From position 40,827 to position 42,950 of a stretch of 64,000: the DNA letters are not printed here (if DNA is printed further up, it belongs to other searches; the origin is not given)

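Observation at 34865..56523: Co-directional island of about 21.7 kb joining MttB-family methyltransferases to a KamA / aminotransferase / BKACE module and amino-acid-type transporters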

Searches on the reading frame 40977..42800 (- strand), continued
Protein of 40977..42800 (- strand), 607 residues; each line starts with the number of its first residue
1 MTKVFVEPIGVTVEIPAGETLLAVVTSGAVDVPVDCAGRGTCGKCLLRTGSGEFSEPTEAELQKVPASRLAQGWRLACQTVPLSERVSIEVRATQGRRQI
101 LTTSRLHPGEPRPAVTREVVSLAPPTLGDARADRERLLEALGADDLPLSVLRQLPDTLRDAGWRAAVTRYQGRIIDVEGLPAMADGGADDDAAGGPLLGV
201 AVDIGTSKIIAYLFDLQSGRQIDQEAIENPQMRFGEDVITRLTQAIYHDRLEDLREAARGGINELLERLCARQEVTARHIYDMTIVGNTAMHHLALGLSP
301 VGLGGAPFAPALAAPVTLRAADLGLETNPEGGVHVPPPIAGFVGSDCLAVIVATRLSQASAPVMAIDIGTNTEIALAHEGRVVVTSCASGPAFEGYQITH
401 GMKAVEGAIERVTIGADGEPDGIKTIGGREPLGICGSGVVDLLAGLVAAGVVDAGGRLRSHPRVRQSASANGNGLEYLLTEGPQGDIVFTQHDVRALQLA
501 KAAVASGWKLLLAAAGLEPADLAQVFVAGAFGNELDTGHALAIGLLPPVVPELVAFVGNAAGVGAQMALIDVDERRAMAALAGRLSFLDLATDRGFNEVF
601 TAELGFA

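Call 45: find_homologous_proteins(query=L075:13794-15368:+, max_evalue=1e-40)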
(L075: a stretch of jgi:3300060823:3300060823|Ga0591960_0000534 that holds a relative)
Query L075:13794-15368:+ (524 aa): 8000 proteins with E <= 1e-40 among 8000 candidates; the best 120 are listed.
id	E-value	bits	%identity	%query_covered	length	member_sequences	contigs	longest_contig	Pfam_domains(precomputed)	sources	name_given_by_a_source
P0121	0.0e+0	1140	96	100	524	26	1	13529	PF09043.18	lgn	-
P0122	0.0e+0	1028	86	100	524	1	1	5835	PF09043.18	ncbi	-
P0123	0.0e+0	1025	86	100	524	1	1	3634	PF09043.18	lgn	-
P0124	0.0e+0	1024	86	100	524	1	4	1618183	PF09043.18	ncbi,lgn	-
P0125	0.0e+0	1022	86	100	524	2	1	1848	PF09043.18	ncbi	-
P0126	3.1e-295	998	84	99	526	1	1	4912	PF09043.18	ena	-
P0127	1.4e-274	930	79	99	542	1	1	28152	PF09043.18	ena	-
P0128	1.4e-272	923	79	98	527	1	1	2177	PF09043.18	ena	-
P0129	1.8e-266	903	78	98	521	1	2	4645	PF09043.18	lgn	-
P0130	8.1e-266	901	77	99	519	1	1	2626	PF09043.18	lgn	-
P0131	3.1e-265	899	78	100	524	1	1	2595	PF09043.18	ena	-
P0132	4.4e-265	898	75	100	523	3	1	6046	PF09043.18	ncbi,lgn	-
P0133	5.3e-265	898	76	100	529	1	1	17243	PF09043.18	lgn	-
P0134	3.6e-264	895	76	99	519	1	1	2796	PF09043.18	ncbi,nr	ncbi:MAG TPA: lysine 5,6-aminomutase subunit alpha [Holophaga sp.]|nr:lysine 5,6-aminomutase subunit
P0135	1.6e-263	893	76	99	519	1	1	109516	PF09043.18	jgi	-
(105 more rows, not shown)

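Call 47: find_encoding_contigs(protein=P0104, flank=10000, max_places=1)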
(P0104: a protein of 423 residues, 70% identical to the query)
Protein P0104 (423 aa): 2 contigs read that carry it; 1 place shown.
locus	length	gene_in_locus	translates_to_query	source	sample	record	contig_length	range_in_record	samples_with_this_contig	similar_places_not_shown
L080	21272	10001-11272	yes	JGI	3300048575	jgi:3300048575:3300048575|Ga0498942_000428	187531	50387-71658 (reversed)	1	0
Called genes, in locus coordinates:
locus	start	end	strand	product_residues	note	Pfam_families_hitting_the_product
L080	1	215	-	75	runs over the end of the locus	-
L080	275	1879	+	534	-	PF01676:Metalloenzyme, PF06415:iPGM_N, PF01663:Phosphodiest (weak)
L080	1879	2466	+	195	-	PF02545:Maf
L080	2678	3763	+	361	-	PF00512:HisKA (weak), PF02518:HATPase_c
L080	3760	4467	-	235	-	PF20260:PUA_4, PF04452:Methyltrans_RNA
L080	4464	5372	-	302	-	PF06325:PrmA, PF13489:Methyltransf_23 (faint), PF05175:MTS (weak), PF13649:Methyltransf_25 (faint), PF13847:Methyltransf_31 (faint)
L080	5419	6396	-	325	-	PF02195:ParB_N, PF17762:HTH_ParB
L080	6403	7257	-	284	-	PF05621:TniB (weak), PF13191:AAA_16 (faint), PF13401:AAA_22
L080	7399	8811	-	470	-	-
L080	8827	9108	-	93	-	-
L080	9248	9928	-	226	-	PF00929:RNase_T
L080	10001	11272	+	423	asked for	PF00202:Aminotran_3, PF00155:Aminotran_1_2 (weak)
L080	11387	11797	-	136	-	PF02675:AdoMet_dc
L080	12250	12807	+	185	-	PF08207:EFP_N, PF01132:EFP, PF09285:Elong-fact-P_C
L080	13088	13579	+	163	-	-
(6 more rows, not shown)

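Call 48: find_encoding_contigs(protein=P0097, flank=10000, max_places=1)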
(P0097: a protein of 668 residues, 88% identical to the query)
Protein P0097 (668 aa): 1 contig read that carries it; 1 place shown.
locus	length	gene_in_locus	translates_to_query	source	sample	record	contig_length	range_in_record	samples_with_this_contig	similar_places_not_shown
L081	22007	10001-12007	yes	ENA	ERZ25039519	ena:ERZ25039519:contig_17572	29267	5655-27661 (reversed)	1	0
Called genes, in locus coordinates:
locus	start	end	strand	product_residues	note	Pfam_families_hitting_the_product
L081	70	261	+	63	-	-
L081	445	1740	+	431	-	PF04055:Radical_SAM, PF12544:LAM_C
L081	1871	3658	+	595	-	PF00111:Fer2, PF17650:RACo_linker, PF17651:Raco_middle, PF14574:RACo_C_ter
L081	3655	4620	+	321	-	PF00892:EamA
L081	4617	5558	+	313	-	PF00892:EamA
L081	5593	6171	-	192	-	-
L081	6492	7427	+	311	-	PF00892:EamA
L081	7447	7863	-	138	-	-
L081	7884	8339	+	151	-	PF00892:EamA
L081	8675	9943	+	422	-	PF00202:Aminotran_3, PF00155:Aminotran_1_2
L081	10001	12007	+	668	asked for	PF05853:BKACE, PF00202:Aminotran_3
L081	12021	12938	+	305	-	PF05853:BKACE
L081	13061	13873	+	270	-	PF01590:GAF (weak), PF13185:GAF_2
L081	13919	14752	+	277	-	PF01590:GAF, PF13185:GAF_2, PF13492:GAF_3, PF13185:GAF_2 (weak)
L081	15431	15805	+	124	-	PF00990:GGDEF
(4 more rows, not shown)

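Call 55: search_protein_families(library=ncbifam, proteins=[L005:497-1399:+, L007:1546-2466:+, L005:1559-2710:+, L005:2643-3584:+, L007:11824-12753:+, L007:12750-13703:+, L007:13700-14605:+, L007:14602-15525:+], max_evalue=0.0001)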
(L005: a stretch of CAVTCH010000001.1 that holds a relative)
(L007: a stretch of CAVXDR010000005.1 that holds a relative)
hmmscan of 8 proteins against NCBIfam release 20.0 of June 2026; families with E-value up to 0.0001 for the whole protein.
L005:497-1399:+ (300 aa): 14 families
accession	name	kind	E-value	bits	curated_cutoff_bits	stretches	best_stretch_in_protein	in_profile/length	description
NF008426.0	PRK11260.1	equivalog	9.7e-49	166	312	1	49-277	30-261/266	cystine ABC transporter substrate-binding protein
TIGR01096.1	3A0103s03R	subfamily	4.7e-40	137.7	256.35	1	57-275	21-249/250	lysine/arginine/ornithine ABC transporter substrate-binding protein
NF041764.1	ArtI_Ecoli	equivalog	1.9e-25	89.7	522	1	53-276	16-241/243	arginine ABC transporter substrate-binding protein ArtI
NF011586.0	PRK15010.1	equivalog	1.4e-24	87.1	440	1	62-276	28-253/260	lysine/arginine/ornithine ABC transporter substrate-binding protein ArgT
NF011583.0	PRK15007.1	subfamily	2.2e-23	82.9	358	1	66-276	27-241/243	arginine ABC transporter substrate-binding protein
NF011965.0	PRK15437.1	equivalog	4.7e-23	82.1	459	1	54-277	22-254/260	histidine ABC transporter substrate-binding protein HisJ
NF007029.0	PRK09495.1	equivalog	2.6e-22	79.8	303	1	54-277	19-244/248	glutamine ABC transporter substrate-binding protein GlnH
NF041765.1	ArtJ_Ecoli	equivalog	2.5e-21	76.4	510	1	51-276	14-241/243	arginine ABC transporter substrate-binding protein ArtJ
NF052427.1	StpK7MSMEG_1200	equivalog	1.4e-19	70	900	1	2-176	305-475/601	serine/threonine protein kinase StpK7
NF008112.0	PRK10859.1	equivalog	1.1e-15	57.1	354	1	55-295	38-282/483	membrane-bound lytic murein transglycosylase MltF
NF008885.0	PRK11917.1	equivalog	1.4e-13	51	373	1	49-184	27-165/259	bifunctional adhesin/ABC transporter aspartate/glutamate-binding protein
TIGR02995.1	ectoine_ehuB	equivalog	1.4e-12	47.5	190.9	1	65-229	37-209/275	ectoine/hydroxyectoine ABC transporter substrate-binding protein EhuB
NF008063.0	PRK10797.1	subfamily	1.1e-11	44.5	375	1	53-293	33-284/302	glutamate/aspartate ABC transporter substrate-binding protein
TIGR04262.1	orph_peri_GRRM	subfamily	6e-11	42.1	190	1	72-262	13-209/257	extracellular substrate binding-like orphan protein GrrP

L007:1546-2466:+ (306 aa): 11 families
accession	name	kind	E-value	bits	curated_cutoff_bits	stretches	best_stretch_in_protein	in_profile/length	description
TIGR01096.1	3A0103s03R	subfamily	5.1e-31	108.1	256.35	1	53-275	15-249/250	lysine/arginine/ornithine ABC transporter substrate-binding protein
NF008426.0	PRK11260.1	equivalog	1.5e-29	103.1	312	1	53-281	34-264/266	cystine ABC transporter substrate-binding protein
NF041765.1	ArtJ_Ecoli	equivalog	3e-16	59.8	510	1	55-276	16-241/243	arginine ABC transporter substrate-binding protein ArtJ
NF007029.0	PRK09495.1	equivalog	2.4e-14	53.7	303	1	54-277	19-244/248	glutamine ABC transporter substrate-binding protein GlnH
NF008112.0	PRK10859.1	equivalog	4e-11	42.1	354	1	55-292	38-280/483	membrane-bound lytic murein transglycosylase MltF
NF011586.0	PRK15010.1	equivalog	8.2e-11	41.9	440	1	56-219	22-188/260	lysine/arginine/ornithine ABC transporter substrate-binding protein ArgT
NF011965.0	PRK15437.1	equivalog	1.9e-10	40.8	459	1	54-218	20-187/260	histidine ABC transporter substrate-binding protein HisJ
NF052427.1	StpK7MSMEG_1200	equivalog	2.5e-10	39.5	900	1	52-276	354-585/601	serine/threonine protein kinase StpK7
NF041764.1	ArtI_Ecoli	equivalog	8.7e-10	38.4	522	1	55-276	16-241/243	arginine ABC transporter substrate-binding protein ArtI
NF011583.0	PRK15007.1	subfamily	1.7e-08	34.1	358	1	56-276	17-241/243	arginine ABC transporter substrate-binding protein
NF008885.0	PRK11917.1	equivalog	1.5e-05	24.6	373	1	78-191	57-173/259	bifunctional adhesin/ABC transporter aspartate/glutamate-binding protein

L005:1559-2710:+ (383 aa): 12 families
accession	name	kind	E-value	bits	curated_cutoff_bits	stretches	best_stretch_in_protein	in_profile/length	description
NF011680.0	PRK15100.1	equivalog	1.7e-43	149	300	1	201-379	52-217/222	cystine ABC transporter permease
TIGR03003.1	ectoine_ehuD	equivalog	3.8e-38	131.5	205.2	1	192-376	41-212/212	ectoine/hydroxyectoine ABC transporter permease subunit EhuD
NF008337.0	PRK11123.1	equivalog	5e-34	117.8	277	1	195-376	37-230/238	arginine ABC transporter permease ArtQ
TIGR03004.1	ectoine_ehuC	equivalog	8.6e-33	114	196.95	1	201-379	44-209/214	ectoine/hydroxyectoine ABC transporter permease subunit EhuC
NF008336.0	PRK11122.1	equivalog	6e-30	104.6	248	1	198-375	42-214/222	arginine ABC transporter permease ArtM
NF007028.0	PRK09494.1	equivalog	1.9e-29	103.1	303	1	202-376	53-216/219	glutamine ABC transporter permease GlnP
NF011714.0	PRK15135.1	subfamily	2.2e-29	102.9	319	1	204-377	49-220/228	histidine ABC transporter permease HisQ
NF011651.0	PRK15069.1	subfamily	1.4e-28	99.9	306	1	203-375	58-227/237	histidine ABC transporter permease HisM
NF011687.0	PRK15107.1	equivalog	2.2e-25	89.9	318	1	201-375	53-222/224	glutamate/aspartate ABC transporter permease GltK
TIGR01726.1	HEQRo_perm_3TM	subfamily_domain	7.2e-13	48.9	42.2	1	197-271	38-99/99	ABC transporter permease subunit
TIGR00974.1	3a0107s02c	equivalog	2.1e-06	27.1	193.45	1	253-308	131-187/272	phosphate ABC transporter permease PstA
TIGR02138.1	phosphate_pstC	equivalog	1.5e-05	24.2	196.45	1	265-311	167-213/296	phosphate ABC transporter permease subunit PstC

L005:2643-3584:+ (313 aa): 189 families (the best 25 are shown)
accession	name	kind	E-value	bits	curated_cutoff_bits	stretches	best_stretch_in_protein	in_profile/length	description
NF008428.0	PRK11264.1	equivalog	5.6e-99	330.4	406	1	42-286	4-248/250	L-cystine ABC transporter ATP-binding protein TcyN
NF007027.0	PRK09493.1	equivalog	9.7e-97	323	379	1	41-285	1-239/240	glutamine ABC transporter ATP-binding protein GlnQ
TIGR03005.1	ectoine_ehuA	equivalog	2.1e-93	312.2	345.4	1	42-286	1-251/252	ectoine/hydroxyectoine ABC transporter ATP-binding protein EhuA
NF007908.0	PRK10619.1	equivalog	5.9e-81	271.4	466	1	42-284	6-254/257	histidine ABC transporter ATP-binding protein HisP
NF008338.0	PRK11124.1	equivalog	6.3e-77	258.3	369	1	42-284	3-242/242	arginine ABC transporter ATP-binding protein ArtP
TIGR00972.1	3a0107s01c2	equivalog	5.3e-65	219.2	343.2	1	42-282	2-243/248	phosphate ABC transporter ATP-binding protein PstB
TIGR03265.1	PhnT2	equivalog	4.4e-57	193.9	457.7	1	41-281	4-234/353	putative 2-aminoethylphosphonate ABC transporter ATP-binding protein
TIGR02315.1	ABC_phnC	equivalog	4.4e-56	190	266.1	1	42-269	2-233/243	phosphonate ABC transporter ATP-binding protein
TIGR02314.1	ABC_MetN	equivalog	5.7e-56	190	499.7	1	47-286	11-245/343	methionine ABC transporter ATP-binding protein MetN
TIGR02673.1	FtsE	equivalog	7.1e-55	186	264.85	1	42-258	2-213/214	cell division ATP-binding protein FtsE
TIGR00968.1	3a0106s01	subfamily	3.8e-54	183.7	342.75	1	43-282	2-231/237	sulfate ABC transporter ATP-binding protein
TIGR02982.1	heterocyst_DevA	subfamily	4.4e-54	183.4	295.8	1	43-259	3-218/220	ABC exporter ATP-binding subunit, DevA family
TIGR03415.1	ABC_choXWV_ATP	equivalog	5.5e-50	170.4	483.75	1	52-287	35-270/382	choline ABC transporter ATP-binding protein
TIGR01186.1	proV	subfamily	1.2e-49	169.3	326.6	1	52-284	4-232/363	betaine/proline/choline family ABC transporter ATP-binding protein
NF040933.2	ABC_arch_GlcV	equivalog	5.3e-49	167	450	1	41-281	2-241/357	glucose ABC transporter ATP-binding protein GlcV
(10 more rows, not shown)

L007:11824-12753:+ (309 aa): 2 families
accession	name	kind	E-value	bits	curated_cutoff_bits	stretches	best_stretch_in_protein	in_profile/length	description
TIGR00950.1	2A78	equivalog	2.3e-27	96.1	230.2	1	37-293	11-262/264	carboxylate/amino acid/amine transporter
NF050091.1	ArAmAcExpYddG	equivalog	8.9e-08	32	300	1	27-296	13-280/285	aromatic amino acid exporter YddG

L007:12750-13703:+ (317 aa): 3 families
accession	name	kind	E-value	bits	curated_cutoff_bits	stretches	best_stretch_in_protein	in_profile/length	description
TIGR00950.1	2A78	equivalog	8e-34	117.2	230.2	1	20-281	3-262/264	carboxylate/amino acid/amine transporter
NF007823.0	PRK10532.1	equivalog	1.2e-12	47.5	354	1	35-279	43-273/295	threonine/homoserine exporter RhtA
NF050091.1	ArAmAcExpYddG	equivalog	8.7e-11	41.9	300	1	27-284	27-280/285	aromatic amino acid exporter YddG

L007:13700-14605:+ (301 aa): 3 families
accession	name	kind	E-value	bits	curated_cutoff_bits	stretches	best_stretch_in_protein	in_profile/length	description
TIGR00950.1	2A78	equivalog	2.1e-32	112.6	230.2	1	19-281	1-262/264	carboxylate/amino acid/amine transporter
NF007823.0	PRK10532.1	equivalog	1.1e-12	47.7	354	1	36-283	43-277/295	threonine/homoserine exporter RhtA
NF050091.1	ArAmAcExpYddG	equivalog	6.1e-06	26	300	1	13-287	11-283/285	aromatic amino acid exporter YddG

L007:14602-15525:+ (307 aa): 3 families
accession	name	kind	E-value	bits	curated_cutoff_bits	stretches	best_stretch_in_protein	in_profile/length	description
TIGR00950.1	2A78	equivalog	5.9e-29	101.3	230.2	1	37-288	16-262/264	carboxylate/amino acid/amine transporter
NF007823.0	PRK10532.1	equivalog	3.3e-08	33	354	1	44-290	46-277/295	threonine/homoserine exporter RhtA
NF008676.0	PRK11689.1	equivalog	2.2e-06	27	194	1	98-295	94-290/297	aromatic amino acid DMT transporter YddG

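Call 56: search_solved_structures(query=L005:497-1399:+, max_evalue=0.00001)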
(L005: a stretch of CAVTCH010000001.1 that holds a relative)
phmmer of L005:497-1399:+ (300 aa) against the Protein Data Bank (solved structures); distinct sequences matched with E-value up to 0.00001: 145 (the best 60 are shown).
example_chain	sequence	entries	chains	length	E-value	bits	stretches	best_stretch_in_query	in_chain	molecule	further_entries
4zv1_A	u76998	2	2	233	1.3e-37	133.2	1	63-276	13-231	AncQR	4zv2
6h30_A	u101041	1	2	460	4.5e-33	118.3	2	64-275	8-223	Glutamine ABC transporter permease and substrate binding protein protein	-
5t0w_A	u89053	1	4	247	1.5e-32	116.6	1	55-276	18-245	AncCDT-1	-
5tuj_C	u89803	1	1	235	2.1e-32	116.1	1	56-276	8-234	Ancestral protein CDT-Anc1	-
3vv5_A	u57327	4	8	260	2.7e-28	102.6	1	58-276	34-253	Amino acid ABC transporter, binding protein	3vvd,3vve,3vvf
6svf_A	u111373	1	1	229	2.4e-27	99.5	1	56-276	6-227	Amino acid ABC transporter, periplasmic amino acid-binding protein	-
9e2b_A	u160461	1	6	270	5.4e-26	95.1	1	65-276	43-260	ABC-type transporter, periplasmic subunit family 3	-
4ymx_A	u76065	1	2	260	8.5e-26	94.4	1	55-276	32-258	ABC-type amino acid transport system, periplasmic component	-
3tql_A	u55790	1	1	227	1.4e-25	93.7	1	67-276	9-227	Arginine-binding protein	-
4zef_A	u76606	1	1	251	1.4e-25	93.7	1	51-267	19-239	Amino acid ABC transporter amino acid-binding/permease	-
4prs_A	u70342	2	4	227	2e-25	93.2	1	56-276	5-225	ABC-type transporter, periplasmic subunit family 3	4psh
5jos_A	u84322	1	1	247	2.4e-25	92.9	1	56-276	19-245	Cyclohexadienyl dehydratase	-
6ggv_A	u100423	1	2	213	1.1e-24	90.7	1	56-259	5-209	Amino acid ABC transporter, periplasmic amino acid-binding protein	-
6mla_E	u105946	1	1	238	1.2e-24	90.6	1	66-276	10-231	Lysine/arginine/ornithine-binding periplasmic protein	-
6ggp_A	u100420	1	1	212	1.2e-24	90.6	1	56-258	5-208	Amino acid ABC transporter, periplasmic amino acid-binding protein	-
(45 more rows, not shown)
